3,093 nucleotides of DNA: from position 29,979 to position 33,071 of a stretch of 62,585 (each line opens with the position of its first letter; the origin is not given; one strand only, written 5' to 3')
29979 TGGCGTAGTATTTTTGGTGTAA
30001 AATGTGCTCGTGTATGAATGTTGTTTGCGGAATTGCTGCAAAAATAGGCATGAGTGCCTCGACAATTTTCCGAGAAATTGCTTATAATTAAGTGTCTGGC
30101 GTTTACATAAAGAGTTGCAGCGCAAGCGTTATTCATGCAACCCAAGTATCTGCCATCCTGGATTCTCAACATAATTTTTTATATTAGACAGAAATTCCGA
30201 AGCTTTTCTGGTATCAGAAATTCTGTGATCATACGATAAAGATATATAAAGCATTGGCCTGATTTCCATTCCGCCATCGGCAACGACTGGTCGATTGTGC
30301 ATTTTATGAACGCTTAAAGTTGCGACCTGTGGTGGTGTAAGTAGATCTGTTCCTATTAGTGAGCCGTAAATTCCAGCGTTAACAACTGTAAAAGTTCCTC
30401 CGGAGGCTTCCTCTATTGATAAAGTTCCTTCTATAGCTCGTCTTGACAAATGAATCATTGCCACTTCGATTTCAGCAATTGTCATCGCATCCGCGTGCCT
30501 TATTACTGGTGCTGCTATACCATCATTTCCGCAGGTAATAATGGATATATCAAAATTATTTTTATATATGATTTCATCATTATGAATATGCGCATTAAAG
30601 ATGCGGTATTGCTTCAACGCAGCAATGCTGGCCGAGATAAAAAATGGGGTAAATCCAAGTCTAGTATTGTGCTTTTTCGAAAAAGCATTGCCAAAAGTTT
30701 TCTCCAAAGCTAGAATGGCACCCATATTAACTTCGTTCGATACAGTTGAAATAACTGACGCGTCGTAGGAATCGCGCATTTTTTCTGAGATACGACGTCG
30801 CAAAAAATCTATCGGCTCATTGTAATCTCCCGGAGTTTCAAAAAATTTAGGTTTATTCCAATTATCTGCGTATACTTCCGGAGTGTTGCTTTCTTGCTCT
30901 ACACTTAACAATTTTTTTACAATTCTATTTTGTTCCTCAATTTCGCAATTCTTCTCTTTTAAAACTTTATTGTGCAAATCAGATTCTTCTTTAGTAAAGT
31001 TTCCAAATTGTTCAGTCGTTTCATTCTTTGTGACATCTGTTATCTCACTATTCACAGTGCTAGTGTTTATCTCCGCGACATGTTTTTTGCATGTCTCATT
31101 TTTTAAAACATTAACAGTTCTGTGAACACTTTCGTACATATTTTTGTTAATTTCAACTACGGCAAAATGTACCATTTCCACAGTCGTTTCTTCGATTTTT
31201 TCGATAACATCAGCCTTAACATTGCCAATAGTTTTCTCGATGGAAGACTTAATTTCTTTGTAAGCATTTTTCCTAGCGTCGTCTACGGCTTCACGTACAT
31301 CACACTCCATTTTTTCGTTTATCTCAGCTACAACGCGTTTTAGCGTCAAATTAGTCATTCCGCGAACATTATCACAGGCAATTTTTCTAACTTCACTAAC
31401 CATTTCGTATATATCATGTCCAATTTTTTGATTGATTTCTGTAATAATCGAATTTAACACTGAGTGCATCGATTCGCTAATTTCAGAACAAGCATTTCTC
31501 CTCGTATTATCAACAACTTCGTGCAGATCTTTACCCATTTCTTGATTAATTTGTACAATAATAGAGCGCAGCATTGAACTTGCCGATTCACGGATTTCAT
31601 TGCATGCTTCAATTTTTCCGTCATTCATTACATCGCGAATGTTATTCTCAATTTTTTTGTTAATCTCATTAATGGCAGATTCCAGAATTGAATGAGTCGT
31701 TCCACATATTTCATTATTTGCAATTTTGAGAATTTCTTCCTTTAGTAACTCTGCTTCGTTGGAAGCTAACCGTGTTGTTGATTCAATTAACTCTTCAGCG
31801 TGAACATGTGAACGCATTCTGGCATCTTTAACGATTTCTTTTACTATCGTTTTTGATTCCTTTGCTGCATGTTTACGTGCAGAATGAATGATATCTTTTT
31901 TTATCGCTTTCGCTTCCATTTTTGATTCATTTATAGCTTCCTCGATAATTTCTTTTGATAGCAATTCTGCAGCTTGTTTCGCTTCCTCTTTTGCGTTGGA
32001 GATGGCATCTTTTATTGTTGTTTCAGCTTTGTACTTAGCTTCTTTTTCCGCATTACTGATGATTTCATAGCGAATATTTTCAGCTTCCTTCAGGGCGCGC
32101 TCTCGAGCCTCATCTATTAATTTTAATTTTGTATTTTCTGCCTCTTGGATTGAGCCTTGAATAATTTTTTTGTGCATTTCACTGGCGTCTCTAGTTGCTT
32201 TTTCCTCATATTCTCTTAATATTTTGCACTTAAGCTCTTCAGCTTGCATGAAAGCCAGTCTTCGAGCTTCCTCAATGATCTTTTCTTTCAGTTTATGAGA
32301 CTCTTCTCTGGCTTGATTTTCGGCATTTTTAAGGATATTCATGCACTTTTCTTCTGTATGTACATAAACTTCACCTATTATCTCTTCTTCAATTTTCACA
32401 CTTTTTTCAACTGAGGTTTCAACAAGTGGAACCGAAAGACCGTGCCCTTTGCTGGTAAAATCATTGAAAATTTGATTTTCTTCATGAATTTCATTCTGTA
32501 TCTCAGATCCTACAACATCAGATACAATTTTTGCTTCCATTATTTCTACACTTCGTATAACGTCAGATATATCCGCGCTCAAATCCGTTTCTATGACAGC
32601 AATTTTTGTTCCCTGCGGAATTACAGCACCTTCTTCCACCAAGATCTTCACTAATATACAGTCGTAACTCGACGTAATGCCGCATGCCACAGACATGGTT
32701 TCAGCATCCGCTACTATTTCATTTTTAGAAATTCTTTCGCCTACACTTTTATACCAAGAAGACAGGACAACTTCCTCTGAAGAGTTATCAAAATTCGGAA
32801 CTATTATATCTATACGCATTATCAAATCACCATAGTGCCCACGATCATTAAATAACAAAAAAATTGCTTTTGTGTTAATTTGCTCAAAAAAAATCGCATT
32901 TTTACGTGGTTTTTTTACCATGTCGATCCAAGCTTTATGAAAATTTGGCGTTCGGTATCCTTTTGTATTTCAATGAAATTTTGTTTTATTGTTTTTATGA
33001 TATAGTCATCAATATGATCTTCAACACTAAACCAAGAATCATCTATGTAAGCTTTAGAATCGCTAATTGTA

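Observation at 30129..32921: E2 acyltransferase homologue without a lipoyl-lysine, carrying about 590 aa of helical repeats between its domains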

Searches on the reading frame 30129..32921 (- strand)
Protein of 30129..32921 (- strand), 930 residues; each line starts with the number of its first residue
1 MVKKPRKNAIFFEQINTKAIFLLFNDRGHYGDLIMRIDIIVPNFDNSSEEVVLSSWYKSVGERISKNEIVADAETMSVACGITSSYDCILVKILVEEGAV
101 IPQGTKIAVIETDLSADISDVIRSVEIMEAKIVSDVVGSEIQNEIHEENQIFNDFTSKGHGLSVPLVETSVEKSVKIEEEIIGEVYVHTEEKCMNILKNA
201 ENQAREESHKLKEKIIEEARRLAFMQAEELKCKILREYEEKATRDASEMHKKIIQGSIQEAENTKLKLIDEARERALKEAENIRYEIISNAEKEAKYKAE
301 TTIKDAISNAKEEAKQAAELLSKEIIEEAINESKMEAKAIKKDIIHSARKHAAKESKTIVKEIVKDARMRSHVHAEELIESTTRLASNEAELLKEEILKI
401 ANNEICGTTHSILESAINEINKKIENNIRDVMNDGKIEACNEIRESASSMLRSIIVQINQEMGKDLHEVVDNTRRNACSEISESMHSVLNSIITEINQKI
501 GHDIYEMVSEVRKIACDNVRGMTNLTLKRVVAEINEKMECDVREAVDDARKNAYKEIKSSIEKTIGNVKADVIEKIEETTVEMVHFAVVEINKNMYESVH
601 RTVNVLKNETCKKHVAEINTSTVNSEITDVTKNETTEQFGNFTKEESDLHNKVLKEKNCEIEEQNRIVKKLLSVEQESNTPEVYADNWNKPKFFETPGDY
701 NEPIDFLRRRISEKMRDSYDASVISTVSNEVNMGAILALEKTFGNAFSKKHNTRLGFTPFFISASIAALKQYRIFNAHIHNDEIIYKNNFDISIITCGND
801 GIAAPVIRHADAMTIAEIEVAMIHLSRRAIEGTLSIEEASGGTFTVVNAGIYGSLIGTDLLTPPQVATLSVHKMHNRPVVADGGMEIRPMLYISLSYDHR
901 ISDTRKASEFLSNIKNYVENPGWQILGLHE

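Call 5: search_protein_families(library=pfam, proteins=[window:30129-32921:-], max_evalue=0.01)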
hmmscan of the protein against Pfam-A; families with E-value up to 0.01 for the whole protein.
window:30129-32921:- (930 aa): 2 families
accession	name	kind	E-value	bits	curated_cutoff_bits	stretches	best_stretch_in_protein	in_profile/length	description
PF00198.28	2-oxoacid_dh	-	6.7e-55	186.5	23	1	701-921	6-227/232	2-oxoacid dehydrogenases acyltransferase (catalytic domain)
PF00364.28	Biotin_lipoyl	-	1.4e-07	31.7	22.1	1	39-110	3-73/73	Biotin-requiring enzyme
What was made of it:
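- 32580..32819 (-): Pseudo-lipoyl domain, residues 1-80. It has the barrel-sandwich (lipoyl/biotinyl) fold. The former D-K hairpin tip is M42-S43. Cys46 is invariant and Cys54 nearly invariant. PF00364 at 31.7 bits (call 5).
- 30132..30839 (-): E2o (SucB)-type catalytic domain, residues 661-896. His865, Asp869 and Tyr863 are kept. Val813 replaces E. coli T323, Gly823 replaces S333, and Thr870 replaces G380. PF00198 at 186.5 bits (call 5).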

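Call 6: search_solved_structures(query=window:30129-32921:-, show_alignments=3, max_evalue=0.001)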
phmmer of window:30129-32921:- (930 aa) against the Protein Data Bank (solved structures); distinct sequences matched with E-value up to 0.001: 50.
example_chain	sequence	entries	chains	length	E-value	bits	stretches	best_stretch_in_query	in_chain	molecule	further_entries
9njt_A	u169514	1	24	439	2.2e-57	198.2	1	701-924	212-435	Dihydrolipoyllysine-residue succinyltransferase component of 2-oxoglutarate dehydrogenase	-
1c4t_A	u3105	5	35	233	7.4e-56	193.1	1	702-924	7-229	PROTEIN (DIHYDROLIPOAMIDE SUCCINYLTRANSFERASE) | DIHYDROLIPOAMIDE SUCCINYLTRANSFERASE | Dihydrolipoyllysine-residue succinyltransferase component of 2-oxoglutar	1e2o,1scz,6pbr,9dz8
6h05_A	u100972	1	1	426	2.3e-55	191.4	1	699-926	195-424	Dihydrolipoyllysine-residue succinyltransferase component of 2-oxoglutarate dehydrogenase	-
7uol_D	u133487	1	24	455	5.9e-55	190.1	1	699-926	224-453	Dihydrolipoyllysine-residue succinyltransferase component of 2-oxoglutarate dehydrogenase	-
8x02_A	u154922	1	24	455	1.9e-54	188.5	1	699-926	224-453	Dihydrolipoyllysine-residue succinyltransferase component of 2-oxoglutarate dehydrogenase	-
7q5q_B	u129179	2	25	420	3.9e-51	177.5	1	705-923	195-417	Dihydrolipoyllysine-residue succinyltransferase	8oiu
9mu6_A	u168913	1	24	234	7.4e-50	173.2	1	704-928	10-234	Dihydrolipoyllysine-residue succinyltransferase component of 2-oxoglutarate dehydrogenase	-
8xll_A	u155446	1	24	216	1.6e-47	165.5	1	719-926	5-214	Dihydrolipoyllysine-residue succinyltransferase component of 2-oxoglutarate dehydrogenase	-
9y7v_D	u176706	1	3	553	1.1e-36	129.7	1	705-923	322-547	Dihydrolipoyllysine-residue acetyltransferase component of pyruvate dehydrogenase complex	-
7uom_01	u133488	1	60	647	2.1e-35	125.5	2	702-923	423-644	Acetyltransferase component of pyruvate dehydrogenase complex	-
6ct0_0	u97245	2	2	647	8.7e-35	123.4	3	702-923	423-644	Dihydrolipoyllysine-residue acetyltransferase component of pyruvate dehydrogenase complex,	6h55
9j1w_A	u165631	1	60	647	1.1e-34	123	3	702-923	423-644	Acetyltransferase component of pyruvate dehydrogenase complex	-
8x03_A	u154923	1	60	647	1.2e-34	122.9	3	702-923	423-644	Acetyltransferase component of pyruvate dehydrogenase complex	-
8piu_B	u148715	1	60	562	1.2e-34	122.9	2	702-923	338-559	Dihydrolipoyllysine-residue acetyltransferase component of pyruvate dehydrogenase complex,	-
3duf_I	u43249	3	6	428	7.4e-31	110.4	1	700-922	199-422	Dihydrolipoyllysine-residue acetyltransferase component of pyruvate dehydrogenase complex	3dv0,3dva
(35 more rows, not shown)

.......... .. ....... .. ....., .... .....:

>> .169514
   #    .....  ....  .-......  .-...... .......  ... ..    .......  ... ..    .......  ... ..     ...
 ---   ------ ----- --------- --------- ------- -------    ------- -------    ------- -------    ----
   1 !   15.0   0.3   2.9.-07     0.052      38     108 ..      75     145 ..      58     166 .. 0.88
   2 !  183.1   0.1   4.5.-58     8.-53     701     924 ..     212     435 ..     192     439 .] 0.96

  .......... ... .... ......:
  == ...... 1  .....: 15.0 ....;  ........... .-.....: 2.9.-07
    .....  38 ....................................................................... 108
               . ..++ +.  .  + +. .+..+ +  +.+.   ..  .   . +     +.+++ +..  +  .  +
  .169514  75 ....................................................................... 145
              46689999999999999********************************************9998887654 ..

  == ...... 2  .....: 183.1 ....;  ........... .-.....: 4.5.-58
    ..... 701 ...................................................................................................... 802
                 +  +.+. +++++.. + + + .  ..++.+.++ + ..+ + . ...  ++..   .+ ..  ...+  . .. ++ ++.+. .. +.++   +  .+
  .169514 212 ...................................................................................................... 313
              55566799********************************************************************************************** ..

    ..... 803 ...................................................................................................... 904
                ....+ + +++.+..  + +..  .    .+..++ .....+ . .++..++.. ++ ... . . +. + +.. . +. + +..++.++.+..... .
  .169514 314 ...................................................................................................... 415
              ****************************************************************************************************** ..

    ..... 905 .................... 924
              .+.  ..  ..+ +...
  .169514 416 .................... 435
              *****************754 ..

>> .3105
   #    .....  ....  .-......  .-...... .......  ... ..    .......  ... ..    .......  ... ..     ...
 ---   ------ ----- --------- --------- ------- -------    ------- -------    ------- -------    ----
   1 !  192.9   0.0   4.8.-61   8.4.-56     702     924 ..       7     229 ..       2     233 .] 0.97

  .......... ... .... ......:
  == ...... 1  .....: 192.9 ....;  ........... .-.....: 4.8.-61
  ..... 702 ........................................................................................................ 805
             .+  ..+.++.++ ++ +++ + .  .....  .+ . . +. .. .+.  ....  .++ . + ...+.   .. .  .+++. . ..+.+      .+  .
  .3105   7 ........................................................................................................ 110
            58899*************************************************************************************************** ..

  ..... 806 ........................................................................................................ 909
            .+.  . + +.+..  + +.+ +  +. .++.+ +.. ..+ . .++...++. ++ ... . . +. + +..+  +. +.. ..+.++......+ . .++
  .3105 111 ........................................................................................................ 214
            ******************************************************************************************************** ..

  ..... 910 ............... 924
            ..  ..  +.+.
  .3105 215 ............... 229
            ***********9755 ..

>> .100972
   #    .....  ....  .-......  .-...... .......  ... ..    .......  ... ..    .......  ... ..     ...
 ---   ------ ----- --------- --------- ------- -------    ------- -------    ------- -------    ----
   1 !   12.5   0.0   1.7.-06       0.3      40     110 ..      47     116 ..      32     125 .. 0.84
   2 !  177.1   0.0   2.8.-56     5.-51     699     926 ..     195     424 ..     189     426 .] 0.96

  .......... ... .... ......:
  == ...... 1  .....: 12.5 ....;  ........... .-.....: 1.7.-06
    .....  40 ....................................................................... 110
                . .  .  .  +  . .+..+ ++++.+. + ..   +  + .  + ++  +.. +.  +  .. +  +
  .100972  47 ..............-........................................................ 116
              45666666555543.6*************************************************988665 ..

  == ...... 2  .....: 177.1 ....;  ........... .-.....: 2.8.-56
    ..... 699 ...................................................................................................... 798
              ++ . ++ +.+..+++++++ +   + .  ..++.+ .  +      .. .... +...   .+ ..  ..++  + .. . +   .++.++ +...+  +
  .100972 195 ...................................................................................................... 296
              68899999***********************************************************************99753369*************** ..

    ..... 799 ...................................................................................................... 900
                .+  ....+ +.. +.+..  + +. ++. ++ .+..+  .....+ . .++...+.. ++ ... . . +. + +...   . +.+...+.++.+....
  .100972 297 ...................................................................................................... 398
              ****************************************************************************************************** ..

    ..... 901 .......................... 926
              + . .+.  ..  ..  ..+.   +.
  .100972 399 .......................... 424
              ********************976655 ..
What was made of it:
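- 32580..32819 (-): Alignment to solved E2o lipoyl domains (call 6).
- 30132..30839 (-): The best solved relatives are OGDH E2 cores (call 6).
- Checked: phmmer alignments to solved E2o chains place M-S of 'ETMSV' opposite D-K of 'ETDKV' (call 6).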

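Call 7: search_protein_families(library=ncbifam, proteins=[window:30129-32921:-], max_evalue=0.01)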
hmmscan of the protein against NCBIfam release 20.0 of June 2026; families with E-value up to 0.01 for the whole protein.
window:30129-32921:- (930 aa): 10 families
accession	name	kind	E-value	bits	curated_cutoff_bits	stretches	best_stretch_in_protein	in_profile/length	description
TIGR01347.1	sucB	equivalog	1.9e-83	280.9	378.65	2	575-923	56-399/404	dihydrolipoyllysine-residue succinyltransferase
NF004309.0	PRK05704.1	equivalog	6.1e-82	276.2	449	2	612-923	101-403/408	2-oxoglutarate dehydrogenase complex dihydrolipoyllysine-residue succinyltransferase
TIGR02927.1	SucB_Actino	equivalog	1.4e-44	152.9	423.45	2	704-920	347-570/579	2-oxoglutarate dehydrogenase, E2 component, dihydrolipoamide succinyltransferase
NF008814.0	PRK11854.1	equivalog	1.2e-39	136.3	722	2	712-920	420-631/637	pyruvate dehydrogenase complex dihydrolipoyllysine-residue acetyltransferase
TIGR01349.1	PDHac_trf_mito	equivalog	1.5e-39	136.4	445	2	649-921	146-432/437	pyruvate dehydrogenase complex dihydrolipoamide acetyltransferase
NF008815.0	PRK11857.1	equivalog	1.2e-30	107.1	378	1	686-927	74-306/308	dihydrolipoamide acetyltransferase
NF011416.0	PRK14843.1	equivalog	5.9e-30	104.3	429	1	703-921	122-342/347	dihydrolipoamide acetyltransferase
TIGR01348.1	PDHac_trf_long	equivalog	6.6e-28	97.6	552.1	1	734-920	392-581/587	dihydrolipoyllysine-residue acetyltransferase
NF011457.0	PRK14875.1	equivalog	8.3e-08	31.6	307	1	38-125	5-94/372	acetoin dehydrogenase dihydrolipoyllysine-residue acetyltransferase subunit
NF008854.0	PRK11892.1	equivalog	1.8e-06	26.9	454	1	35-122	1-88/464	pyruvate dehydrogenase complex E1 component subunit beta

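Call 8: find_homologous_proteins(query=window:30129-32921:-, max_evalue=0.00001)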
Query window:30129-32921:- (930 aa): 52 proteins with E <= 0.00001 among 8000 candidates.
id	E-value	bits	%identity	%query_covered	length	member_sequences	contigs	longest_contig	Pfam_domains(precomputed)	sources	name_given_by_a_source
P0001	0.0e+0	1993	100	100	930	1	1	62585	PF00198.29,PF00364.29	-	-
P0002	1.6e-283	961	49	96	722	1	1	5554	PF00198.29,PF00364.29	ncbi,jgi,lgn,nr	ncbi:MAG: 2-oxo acid dehydrogenase subunit E2 [Holosporaceae bacterium]|jgi:2-oxoglutarate dehydroge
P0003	6.7e-283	959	83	31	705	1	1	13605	PF00198.29,PF00364.29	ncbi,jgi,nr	ncbi:MAG: 2-oxo acid dehydrogenase subunit E2 [Holosporaceae bacterium]|jgi:2-oxoglutarate dehydroge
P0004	1.2e-282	958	81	31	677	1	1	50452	PF00198.29,PF00364.29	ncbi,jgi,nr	ncbi:MAG: 2-oxo acid dehydrogenase subunit E2 [Holosporaceae bacterium]|jgi:2-oxoglutarate dehydroge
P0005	1.8e-280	951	63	42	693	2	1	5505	PF00198.29,PF00364.29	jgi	jgi:2-oxoglutarate dehydrogenase E2 component (dihydrolipoamide succinyltransferase)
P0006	5.7e-270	916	80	31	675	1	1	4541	PF00198.29,PF00364.29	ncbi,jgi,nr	ncbi:MAG: 2-oxo acid dehydrogenase subunit E2 [Holosporaceae bacterium]|jgi:2-oxoglutarate dehydroge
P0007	4.4e-269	913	47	68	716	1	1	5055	PF00198.29,PF00364.29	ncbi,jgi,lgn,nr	ncbi:MAG: 2-oxo acid dehydrogenase subunit E2 [Holosporaceae bacterium]|jgi:2-oxoglutarate dehydroge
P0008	3.2e-266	904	48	68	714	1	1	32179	PF00198.29,PF00364.29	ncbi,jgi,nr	ncbi:MAG: 2-oxo acid dehydrogenase subunit E2 [Holosporaceae bacterium]|jgi:2-oxoglutarate dehydroge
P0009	1.1e-265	902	49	69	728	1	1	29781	PF00198.29,PF00364.29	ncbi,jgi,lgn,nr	ncbi:MAG: 2-oxo acid dehydrogenase subunit E2 [Holosporaceae bacterium]|jgi:2-oxoglutarate dehydroge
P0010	1.1e-263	895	62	42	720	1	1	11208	PF00198.29,PF00364.29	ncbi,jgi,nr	ncbi:MAG: 2-oxo acid dehydrogenase subunit E2 [Holosporaceae bacterium]|jgi:pyruvate/2-oxoglutarate 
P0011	2.1e-253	861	47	65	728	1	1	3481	PF00198.29,PF00364.29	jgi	jgi:2-oxoglutarate dehydrogenase E2 component (dihydrolipoamide succinyltransferase)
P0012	1.0e-251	856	82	30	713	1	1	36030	PF00198.29,PF00364.29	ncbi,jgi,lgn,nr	ncbi:MAG: 2-oxo acid dehydrogenase subunit E2 [Holosporaceae bacterium]|jgi:pyruvate/2-oxoglutarate 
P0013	1.2e-249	849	45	68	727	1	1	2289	PF00198.29,PF00364.29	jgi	jgi:2-oxoglutarate dehydrogenase E2 component (dihydrolipoamide succinyltransferase)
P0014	6.0e-248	843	44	96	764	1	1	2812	PF00198.29,PF00364.29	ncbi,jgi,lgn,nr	ncbi:MAG: 2-oxo acid dehydrogenase subunit E2 [Holosporaceae bacterium]|jgi:2-oxoglutarate dehydroge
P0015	1.4e-244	832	45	96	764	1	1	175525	PF00198.29,PF00364.29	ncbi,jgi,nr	ncbi:MAG: 2-oxo acid dehydrogenase subunit E2 [Holosporaceae bacterium]|jgi:pyruvate/2-oxoglutarate 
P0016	3.8e-243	828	63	40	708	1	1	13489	PF00198.29,PF00364.29,PF25997.1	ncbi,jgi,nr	ncbi:MAG: 2-oxo acid dehydrogenase subunit E2 [Holosporaceae bacterium]|jgi:2-oxoglutarate dehydroge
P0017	4.8e-228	778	73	29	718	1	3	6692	PF00198.29,PF00364.29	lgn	-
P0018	1.4e-223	763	46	96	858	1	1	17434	PF00198.29,PF00364.29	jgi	jgi:2-oxoglutarate dehydrogenase E2 component (dihydrolipoamide succinyltransferase)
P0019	2.0e-220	752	73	28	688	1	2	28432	PF00198.29,PF00364.29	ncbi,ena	-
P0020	4.7e-220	751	42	96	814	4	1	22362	PF00198.29,PF00364.29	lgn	-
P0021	4.5e-218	745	46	96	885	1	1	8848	PF00198.29,PF00364.29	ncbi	-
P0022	6.4e-218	744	42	96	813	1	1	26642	PF00198.29,PF00364.29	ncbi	-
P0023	2.8e-216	739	46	96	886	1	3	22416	PF00198.29,PF00364.29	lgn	-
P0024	6.0e-216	738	39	81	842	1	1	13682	PF00198.29,PF00364.29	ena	-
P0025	1.3e-214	733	46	96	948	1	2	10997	PF00198.29,PF00364.29,PF25997.1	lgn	-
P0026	2.6e-213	729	39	96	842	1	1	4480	PF00198.29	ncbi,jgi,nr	ncbi:MAG: 2-oxo acid dehydrogenase subunit E2 [Holosporaceae bacterium]|jgi:pyruvate/2-oxoglutarate 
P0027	7.6e-213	727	37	79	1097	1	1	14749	PF00198.29,PF00364.29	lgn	-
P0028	5.3e-212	725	56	40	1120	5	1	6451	PF00198.29,PF00364.29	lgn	-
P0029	1.1e-211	723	40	70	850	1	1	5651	PF00198.29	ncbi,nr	ncbi:hypothetical protein FACS189449_10530 [Alphaproteobacteria bacterium]|nr:hypothetical protein F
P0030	2.8e-211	722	39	84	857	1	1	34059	PF00198.29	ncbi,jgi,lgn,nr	ncbi:MAG: 2-oxo acid dehydrogenase subunit E2 [Holosporaceae bacterium]|jgi:pyruvate/2-oxoglutarate 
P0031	9.8e-210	717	47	80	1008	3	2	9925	PF00198.29,PF00364.29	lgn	-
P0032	1.3e-209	717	43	96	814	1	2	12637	PF25973.1,PF00198.29,PF00364.29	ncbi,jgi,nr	ncbi:MAG: hypothetical protein E7015_03815 [Alphaproteobacteria bacterium]|nr:hypothetical protein [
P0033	2.6e-209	716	77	29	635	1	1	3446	PF00198.29,PF00364.29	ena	-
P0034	1.9e-208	713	74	26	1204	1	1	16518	PF00198.29,PF00364.29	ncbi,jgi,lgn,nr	ncbi:MAG: 2-oxo acid dehydrogenase subunit E2 [Holosporaceae bacterium]|jgi:pyruvate/2-oxoglutarate 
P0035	4.0e-205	702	70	30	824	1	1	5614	PF00198.29,PF00364.29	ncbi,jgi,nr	ncbi:MAG: 2-oxo acid dehydrogenase subunit E2 [Holosporaceae bacterium]|jgi:pyruvate/2-oxoglutarate 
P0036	4.7e-205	702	53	40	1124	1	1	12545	PF00198.29,PF00364.29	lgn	-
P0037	5.1e-204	698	42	96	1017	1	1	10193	PF00198.29,PF00364.29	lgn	-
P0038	8.3e-204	697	65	32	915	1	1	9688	PF00198.29,PF00364.29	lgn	-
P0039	9.9e-203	694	35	96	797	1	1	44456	PF00198.29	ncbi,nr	ncbi:hypothetical protein FACS1894122_00920 [Alphaproteobacteria bacterium]|nr:hypothetical protein 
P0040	6.8e-202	691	44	96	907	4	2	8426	PF00198.29,PF00364.29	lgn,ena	-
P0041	1.3e-201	690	39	75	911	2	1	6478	PF00198.29,PF00364.29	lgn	-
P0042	4.2e-201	689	45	86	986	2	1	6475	PF00198.29,PF00364.29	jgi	-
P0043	3.6e-200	685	60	9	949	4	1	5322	PF00198.29,PF00364.29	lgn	-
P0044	3.1e-199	682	60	9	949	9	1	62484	PF00198.29,PF00364.29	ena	-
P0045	2.3e-196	673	58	9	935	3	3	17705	PF00198.29,PF00364.29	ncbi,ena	-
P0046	2.4e-196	673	68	30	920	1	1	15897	PF00198.29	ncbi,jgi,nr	ncbi:MAG: 2-oxo acid dehydrogenase subunit E2 [Holosporaceae bacterium]|jgi:pyruvate/2-oxoglutarate 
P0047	1.6e-193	663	61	9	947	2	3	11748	PF00198.29,PF00364.29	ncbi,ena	-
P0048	2.1e-192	660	38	70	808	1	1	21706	PF00198.29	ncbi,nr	ncbi:hypothetical protein FACS189472_03860 [Alphaproteobacteria bacterium]|nr:hypothetical protein F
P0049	5.0e-188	645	54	42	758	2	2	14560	PF00198.29,PF00364.29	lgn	-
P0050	1.6e-185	637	38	81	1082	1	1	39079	PF00198.29,PF00364.29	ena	-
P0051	1.5e-178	614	35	81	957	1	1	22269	PF00198.29,PF00364.29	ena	-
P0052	1.2e-176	608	40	80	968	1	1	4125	PF00198.29,PF00364.29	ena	-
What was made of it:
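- Closest known: Membrane-fusion proteins. Same: A few family members give weak hits to the barrel-sandwich Pfam models PF25997 and PF25973 (call 8).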
